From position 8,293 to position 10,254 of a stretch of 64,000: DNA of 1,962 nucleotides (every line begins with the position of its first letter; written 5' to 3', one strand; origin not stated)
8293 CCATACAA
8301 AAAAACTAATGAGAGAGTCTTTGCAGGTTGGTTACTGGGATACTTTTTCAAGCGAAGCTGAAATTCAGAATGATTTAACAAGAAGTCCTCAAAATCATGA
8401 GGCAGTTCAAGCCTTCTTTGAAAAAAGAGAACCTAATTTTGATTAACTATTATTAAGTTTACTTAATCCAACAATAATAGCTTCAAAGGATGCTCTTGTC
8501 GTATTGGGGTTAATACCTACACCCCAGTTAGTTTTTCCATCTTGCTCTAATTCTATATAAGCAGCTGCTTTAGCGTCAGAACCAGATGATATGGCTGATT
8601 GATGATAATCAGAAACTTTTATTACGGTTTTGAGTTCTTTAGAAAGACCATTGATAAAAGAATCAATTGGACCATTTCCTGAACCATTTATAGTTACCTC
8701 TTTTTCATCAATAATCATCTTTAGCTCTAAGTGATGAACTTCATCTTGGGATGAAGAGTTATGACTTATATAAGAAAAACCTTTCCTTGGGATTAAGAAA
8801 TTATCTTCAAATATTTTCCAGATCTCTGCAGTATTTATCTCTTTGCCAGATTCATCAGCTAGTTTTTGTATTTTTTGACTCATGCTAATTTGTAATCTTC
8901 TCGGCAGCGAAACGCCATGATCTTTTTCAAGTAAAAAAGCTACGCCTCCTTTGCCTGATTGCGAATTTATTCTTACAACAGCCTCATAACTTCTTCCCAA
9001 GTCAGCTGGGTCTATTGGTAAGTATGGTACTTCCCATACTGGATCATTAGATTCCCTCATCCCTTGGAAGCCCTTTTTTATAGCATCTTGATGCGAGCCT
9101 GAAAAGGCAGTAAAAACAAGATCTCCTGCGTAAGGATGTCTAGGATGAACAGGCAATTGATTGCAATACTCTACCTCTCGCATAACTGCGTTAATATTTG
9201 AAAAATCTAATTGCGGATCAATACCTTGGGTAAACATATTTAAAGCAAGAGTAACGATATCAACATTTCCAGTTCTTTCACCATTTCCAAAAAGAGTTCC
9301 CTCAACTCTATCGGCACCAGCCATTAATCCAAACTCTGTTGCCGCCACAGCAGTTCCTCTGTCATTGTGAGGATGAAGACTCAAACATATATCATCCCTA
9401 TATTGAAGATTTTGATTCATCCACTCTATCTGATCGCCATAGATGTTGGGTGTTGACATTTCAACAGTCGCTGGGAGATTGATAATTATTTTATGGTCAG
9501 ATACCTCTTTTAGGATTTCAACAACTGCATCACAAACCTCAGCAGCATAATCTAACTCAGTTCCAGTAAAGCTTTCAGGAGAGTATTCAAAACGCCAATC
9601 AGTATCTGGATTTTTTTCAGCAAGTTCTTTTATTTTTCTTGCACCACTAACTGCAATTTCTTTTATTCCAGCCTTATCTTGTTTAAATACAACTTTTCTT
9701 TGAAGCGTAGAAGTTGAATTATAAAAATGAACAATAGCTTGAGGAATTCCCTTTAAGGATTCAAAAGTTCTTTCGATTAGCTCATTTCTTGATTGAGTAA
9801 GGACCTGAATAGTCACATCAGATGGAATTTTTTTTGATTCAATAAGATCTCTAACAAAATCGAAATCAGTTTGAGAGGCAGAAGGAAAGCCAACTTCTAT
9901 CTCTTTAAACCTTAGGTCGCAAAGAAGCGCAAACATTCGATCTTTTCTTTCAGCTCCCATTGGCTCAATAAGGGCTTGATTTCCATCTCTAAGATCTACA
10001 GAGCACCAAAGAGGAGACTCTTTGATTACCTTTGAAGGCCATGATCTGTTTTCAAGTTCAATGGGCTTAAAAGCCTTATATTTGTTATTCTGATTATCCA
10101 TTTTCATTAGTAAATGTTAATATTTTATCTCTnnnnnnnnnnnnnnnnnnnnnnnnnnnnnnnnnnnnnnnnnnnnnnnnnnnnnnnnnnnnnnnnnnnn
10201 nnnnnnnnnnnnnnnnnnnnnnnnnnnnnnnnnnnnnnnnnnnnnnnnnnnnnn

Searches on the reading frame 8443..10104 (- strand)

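Call 41: search_protein_families(library=pfam, proteins=[window:8443-10104:-], max_evalue=0.00001)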
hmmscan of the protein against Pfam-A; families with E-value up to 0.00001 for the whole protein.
window:8443-10104:- (553 aa): 3 families
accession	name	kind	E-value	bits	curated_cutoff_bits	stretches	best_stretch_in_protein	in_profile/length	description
PF00682.25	HMGL-like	-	4.2e-73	246.4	29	1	32-309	3-258/260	HMGL-like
PF22615.1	IPMS_D2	-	6.7e-37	126.1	27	1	328-393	1-66/66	Alpha-isopropylmalate synthase, post-catalytic domain-like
PF08502.15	LeuA_dimer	-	7.3e-28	97.5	24.9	1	422-549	1-129/131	LeuA allosteric (dimerisation) domain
